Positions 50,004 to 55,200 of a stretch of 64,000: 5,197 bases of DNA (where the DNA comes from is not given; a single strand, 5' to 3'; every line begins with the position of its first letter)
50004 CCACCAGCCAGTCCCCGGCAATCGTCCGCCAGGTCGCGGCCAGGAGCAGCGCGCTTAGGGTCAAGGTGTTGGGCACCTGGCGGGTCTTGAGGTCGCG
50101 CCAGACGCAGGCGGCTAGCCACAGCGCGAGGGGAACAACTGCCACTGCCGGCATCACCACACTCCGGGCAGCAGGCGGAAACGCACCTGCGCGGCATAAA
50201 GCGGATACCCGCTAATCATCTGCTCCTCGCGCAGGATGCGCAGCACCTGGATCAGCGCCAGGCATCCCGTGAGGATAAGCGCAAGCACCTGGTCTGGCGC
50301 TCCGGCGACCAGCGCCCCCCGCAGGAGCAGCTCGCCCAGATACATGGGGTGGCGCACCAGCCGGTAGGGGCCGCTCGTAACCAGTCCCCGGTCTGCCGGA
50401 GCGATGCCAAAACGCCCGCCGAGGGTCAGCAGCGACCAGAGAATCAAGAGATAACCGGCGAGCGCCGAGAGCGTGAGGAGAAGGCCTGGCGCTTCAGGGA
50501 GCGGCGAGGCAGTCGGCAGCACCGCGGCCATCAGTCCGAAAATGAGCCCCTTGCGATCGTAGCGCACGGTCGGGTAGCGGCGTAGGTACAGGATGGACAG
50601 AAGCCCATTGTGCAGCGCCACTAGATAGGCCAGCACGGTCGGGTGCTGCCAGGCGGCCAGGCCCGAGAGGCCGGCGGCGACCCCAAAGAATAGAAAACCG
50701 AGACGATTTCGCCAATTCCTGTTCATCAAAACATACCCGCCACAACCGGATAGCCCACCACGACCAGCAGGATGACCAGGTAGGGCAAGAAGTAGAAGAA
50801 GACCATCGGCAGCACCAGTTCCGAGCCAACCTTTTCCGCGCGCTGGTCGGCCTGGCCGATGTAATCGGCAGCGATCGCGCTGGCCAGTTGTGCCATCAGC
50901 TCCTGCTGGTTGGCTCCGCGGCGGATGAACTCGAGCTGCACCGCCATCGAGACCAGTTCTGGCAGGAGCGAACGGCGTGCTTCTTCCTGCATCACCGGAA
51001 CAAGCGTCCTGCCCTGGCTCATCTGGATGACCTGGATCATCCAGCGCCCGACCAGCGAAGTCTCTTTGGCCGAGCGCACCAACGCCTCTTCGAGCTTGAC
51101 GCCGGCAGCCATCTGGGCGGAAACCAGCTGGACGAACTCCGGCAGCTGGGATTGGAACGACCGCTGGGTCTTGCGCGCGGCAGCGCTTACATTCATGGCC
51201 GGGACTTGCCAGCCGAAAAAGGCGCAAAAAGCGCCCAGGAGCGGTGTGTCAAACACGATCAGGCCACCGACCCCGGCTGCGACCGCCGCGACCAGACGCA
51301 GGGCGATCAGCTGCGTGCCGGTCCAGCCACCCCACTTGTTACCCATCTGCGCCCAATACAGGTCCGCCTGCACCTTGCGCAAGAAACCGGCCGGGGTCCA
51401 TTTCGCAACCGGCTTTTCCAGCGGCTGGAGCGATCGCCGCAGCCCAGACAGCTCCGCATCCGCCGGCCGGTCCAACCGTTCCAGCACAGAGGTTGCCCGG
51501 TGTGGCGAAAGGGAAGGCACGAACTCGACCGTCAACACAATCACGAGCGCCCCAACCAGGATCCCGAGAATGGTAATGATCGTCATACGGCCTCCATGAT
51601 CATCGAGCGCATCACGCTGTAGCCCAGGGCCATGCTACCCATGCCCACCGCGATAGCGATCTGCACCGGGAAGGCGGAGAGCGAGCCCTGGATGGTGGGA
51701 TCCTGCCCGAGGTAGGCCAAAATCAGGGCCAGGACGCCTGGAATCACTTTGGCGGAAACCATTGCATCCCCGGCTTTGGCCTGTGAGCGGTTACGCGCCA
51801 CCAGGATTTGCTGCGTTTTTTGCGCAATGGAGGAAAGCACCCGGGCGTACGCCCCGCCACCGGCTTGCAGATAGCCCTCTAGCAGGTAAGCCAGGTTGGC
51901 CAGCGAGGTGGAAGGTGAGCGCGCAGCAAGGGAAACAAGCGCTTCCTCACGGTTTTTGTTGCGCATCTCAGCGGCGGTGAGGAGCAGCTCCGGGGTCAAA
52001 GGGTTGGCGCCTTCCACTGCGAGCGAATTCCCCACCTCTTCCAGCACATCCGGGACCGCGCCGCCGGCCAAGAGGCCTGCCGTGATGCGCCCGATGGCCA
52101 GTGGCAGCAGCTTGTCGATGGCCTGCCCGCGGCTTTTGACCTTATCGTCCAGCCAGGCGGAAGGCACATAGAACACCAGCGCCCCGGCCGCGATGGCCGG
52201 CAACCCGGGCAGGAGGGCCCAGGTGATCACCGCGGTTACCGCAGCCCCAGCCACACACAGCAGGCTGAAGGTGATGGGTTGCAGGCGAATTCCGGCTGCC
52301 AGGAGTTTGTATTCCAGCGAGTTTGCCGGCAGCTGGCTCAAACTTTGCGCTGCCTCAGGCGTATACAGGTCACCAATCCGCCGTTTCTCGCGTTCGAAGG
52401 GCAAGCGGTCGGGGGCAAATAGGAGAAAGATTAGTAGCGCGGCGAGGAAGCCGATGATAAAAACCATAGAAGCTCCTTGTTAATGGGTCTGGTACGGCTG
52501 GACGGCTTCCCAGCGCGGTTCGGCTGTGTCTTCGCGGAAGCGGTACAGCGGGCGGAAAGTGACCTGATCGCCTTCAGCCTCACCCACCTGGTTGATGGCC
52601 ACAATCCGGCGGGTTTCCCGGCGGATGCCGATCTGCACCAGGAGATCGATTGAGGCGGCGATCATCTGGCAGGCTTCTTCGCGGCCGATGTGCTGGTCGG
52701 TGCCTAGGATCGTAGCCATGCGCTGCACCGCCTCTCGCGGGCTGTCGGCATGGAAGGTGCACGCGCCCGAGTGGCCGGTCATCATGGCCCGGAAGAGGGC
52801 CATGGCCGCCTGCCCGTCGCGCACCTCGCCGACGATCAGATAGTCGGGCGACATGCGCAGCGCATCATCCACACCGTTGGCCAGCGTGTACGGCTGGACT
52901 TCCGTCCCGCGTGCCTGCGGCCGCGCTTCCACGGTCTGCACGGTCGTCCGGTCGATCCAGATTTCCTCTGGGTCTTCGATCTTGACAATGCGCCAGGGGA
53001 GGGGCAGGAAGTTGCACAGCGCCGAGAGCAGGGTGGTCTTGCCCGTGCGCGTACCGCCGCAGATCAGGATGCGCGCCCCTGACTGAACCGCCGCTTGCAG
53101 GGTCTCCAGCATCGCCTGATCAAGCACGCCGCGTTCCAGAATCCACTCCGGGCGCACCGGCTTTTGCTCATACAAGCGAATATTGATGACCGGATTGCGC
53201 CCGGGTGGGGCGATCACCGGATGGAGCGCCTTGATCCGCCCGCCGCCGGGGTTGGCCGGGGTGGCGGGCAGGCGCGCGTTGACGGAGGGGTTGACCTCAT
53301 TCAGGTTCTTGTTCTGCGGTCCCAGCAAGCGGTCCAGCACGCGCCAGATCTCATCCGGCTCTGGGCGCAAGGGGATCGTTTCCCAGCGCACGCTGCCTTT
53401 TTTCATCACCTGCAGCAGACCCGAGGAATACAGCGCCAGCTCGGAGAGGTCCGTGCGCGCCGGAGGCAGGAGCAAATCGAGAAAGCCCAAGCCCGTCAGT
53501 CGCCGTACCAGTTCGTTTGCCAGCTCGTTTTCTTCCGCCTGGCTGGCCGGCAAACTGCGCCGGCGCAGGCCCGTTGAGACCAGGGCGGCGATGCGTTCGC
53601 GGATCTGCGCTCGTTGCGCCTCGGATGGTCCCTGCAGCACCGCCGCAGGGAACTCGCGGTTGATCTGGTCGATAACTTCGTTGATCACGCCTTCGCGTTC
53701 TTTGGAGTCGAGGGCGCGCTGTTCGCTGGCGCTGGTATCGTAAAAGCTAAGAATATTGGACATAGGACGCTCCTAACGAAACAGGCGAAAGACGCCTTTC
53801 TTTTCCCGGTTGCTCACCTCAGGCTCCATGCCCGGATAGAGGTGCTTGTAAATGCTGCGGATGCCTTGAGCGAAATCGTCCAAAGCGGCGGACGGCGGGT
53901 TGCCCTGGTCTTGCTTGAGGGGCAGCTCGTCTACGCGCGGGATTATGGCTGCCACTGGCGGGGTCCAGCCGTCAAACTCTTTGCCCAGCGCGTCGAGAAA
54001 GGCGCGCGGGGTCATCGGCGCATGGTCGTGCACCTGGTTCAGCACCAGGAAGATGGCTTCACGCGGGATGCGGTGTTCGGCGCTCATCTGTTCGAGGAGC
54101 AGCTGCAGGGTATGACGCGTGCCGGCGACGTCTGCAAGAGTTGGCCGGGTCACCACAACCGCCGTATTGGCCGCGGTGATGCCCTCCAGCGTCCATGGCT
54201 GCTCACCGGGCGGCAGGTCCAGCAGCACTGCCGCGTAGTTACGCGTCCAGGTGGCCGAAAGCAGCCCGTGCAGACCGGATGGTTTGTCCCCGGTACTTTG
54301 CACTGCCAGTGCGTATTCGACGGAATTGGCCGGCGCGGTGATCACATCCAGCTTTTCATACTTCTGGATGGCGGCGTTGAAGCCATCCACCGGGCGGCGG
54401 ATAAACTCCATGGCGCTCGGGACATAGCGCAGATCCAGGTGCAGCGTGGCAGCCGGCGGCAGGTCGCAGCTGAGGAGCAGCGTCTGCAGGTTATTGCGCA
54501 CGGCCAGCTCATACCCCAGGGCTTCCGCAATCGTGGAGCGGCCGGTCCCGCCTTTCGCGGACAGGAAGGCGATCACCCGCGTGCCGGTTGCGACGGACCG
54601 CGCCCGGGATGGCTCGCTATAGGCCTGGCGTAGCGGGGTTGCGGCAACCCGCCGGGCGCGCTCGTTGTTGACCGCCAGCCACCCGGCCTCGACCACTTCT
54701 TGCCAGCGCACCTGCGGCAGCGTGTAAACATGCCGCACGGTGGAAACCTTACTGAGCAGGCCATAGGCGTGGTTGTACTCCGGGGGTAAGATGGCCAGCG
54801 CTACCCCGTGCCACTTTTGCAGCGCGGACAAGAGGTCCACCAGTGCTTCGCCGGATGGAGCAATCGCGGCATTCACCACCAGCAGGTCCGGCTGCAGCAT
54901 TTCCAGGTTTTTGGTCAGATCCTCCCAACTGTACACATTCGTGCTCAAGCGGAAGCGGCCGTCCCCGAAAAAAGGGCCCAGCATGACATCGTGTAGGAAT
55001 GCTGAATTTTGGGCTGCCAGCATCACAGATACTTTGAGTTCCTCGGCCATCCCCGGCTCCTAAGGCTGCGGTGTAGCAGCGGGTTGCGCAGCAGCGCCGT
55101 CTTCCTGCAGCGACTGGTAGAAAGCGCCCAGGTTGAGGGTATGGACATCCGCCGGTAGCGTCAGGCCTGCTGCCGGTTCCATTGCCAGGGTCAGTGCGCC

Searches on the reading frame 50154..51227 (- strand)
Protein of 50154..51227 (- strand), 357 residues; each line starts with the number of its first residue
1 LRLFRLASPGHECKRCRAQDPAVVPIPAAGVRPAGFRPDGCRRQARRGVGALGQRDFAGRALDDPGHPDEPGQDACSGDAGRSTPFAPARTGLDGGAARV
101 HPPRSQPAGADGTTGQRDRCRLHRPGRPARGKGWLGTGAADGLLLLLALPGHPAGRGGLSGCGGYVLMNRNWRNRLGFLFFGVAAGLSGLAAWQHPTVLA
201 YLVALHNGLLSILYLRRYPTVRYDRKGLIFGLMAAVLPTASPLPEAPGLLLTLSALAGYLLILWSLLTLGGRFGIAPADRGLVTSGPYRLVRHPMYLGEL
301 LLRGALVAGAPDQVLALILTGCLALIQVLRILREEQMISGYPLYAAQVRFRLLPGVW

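Call 7: search_protein_families(library=pfam, proteins=[window:50154-51227:-], max_evalue=0.01)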
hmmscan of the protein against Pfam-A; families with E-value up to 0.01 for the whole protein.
window:50154-51227:- (357 aa): 2 families
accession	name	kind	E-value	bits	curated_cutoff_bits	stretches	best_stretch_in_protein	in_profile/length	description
PF04191.18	PEMT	-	6.7e-07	30.2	25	1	268-338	23-98/105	Phospholipid methyltransferase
PF04140.19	ICMT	-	3e-06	28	24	1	255-337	5-92/95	Isoprenylcysteine carboxyl methyltransferase (ICMT) family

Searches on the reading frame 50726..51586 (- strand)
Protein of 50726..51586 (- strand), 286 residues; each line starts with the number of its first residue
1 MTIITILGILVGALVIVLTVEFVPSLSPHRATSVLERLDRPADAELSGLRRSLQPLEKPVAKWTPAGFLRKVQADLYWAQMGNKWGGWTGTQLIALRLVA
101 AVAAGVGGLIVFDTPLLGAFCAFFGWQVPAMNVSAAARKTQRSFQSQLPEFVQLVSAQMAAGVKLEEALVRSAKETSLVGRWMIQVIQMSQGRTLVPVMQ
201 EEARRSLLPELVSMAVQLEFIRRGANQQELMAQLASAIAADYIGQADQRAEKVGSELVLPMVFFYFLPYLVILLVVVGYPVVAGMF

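Call 7: search_protein_families(library=pfam, proteins=[window:50726-51586:-], max_evalue=0.01)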
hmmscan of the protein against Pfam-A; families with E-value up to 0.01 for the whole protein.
window:50726-51586:- (286 aa): 1 family
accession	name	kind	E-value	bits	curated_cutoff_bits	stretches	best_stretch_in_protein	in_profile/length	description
PF00482.28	T2SSF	-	0.0077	16.6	25.2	1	151-274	1-124/125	Type II secretion system (T2SS), protein F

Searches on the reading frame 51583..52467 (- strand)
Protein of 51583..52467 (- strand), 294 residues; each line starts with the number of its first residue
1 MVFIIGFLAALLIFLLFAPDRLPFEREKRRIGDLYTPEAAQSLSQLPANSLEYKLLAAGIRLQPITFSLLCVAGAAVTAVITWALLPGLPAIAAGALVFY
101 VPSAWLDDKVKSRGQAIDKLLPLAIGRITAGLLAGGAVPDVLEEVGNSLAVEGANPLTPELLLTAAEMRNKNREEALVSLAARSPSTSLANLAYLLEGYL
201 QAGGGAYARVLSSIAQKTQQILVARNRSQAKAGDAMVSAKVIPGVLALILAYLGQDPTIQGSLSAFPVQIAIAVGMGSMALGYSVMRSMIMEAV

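Call 7: search_protein_families(library=pfam, proteins=[window:51583-52467:-], max_evalue=0.01)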
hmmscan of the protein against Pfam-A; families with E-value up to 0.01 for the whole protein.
window:51583-52467:- (294 aa): 0 families

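Call 101: search_protein_families(library=pfam, proteins=[window:51583-52467:-], max_evalue=0.1)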
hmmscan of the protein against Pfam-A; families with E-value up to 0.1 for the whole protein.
window:51583-52467:- (294 aa): 0 families

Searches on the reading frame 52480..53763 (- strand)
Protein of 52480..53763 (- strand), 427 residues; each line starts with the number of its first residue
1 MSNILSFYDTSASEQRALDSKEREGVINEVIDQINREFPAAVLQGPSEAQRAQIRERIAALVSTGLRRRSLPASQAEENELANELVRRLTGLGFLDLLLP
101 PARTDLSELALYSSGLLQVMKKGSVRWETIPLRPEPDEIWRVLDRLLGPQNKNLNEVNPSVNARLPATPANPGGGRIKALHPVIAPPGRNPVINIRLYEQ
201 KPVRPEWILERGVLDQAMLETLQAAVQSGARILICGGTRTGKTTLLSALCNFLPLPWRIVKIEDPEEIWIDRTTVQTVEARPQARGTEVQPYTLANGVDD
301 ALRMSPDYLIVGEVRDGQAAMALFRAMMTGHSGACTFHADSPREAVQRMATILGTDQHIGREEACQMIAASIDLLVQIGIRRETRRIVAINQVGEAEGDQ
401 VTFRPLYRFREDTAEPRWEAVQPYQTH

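Call 5: search_protein_families(library=pfam, proteins=[window:52480-53763:-], max_evalue=0.01)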
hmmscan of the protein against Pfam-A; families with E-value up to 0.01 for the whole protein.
window:52480-53763:- (427 aa): 2 families
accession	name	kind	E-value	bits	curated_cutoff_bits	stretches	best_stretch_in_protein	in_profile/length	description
PF00437.27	T2SSE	-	2.9e-32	112.2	24.9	1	192-377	106-275/370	Type II/IV secretion system protein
PF00005.33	ABC_tran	-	0.0066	17.5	25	0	220-277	2-51/137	ABC transporter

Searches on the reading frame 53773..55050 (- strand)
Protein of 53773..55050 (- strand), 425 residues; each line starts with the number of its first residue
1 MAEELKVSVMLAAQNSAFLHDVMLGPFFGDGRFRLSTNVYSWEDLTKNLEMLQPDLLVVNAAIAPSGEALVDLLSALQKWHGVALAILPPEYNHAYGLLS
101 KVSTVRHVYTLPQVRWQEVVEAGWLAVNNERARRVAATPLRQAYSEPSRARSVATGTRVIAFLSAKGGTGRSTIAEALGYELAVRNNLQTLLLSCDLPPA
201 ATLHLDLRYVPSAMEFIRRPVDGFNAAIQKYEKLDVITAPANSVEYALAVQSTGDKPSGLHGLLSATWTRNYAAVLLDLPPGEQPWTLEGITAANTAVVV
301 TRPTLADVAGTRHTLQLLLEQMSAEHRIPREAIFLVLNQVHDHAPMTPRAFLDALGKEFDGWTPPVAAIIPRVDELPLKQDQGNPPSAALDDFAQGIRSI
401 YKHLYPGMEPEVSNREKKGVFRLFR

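Call 5: search_protein_families(library=pfam, proteins=[window:53773-55050:-], max_evalue=0.01)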
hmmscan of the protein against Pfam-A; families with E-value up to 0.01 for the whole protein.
window:53773-55050:- (425 aa): 5 families
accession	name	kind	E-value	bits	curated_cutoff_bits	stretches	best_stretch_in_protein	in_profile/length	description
PF13614.12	AAA_31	-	2.9e-11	44.1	27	1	157-315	1-161/177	AAA domain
PF10609.15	ParA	-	1.2e-05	25.3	27.1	1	158-315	4-157/246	NUBPL iron-transfer P-loop NTPase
PF06564.18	CBP_BcsQ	-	6.4e-05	23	21.3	1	160-306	4-150/234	Cellulose biosynthesis protein BcsQ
PF02374.21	ArsA_ATPase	-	0.00097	18.9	24.3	1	161-201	4-41/305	Anion-transporting ATPase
PF01656.29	CbiA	-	0.0015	19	25.4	1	160-384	1-123/125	CobQ/CobB/MinD/ParA nucleotide binding domain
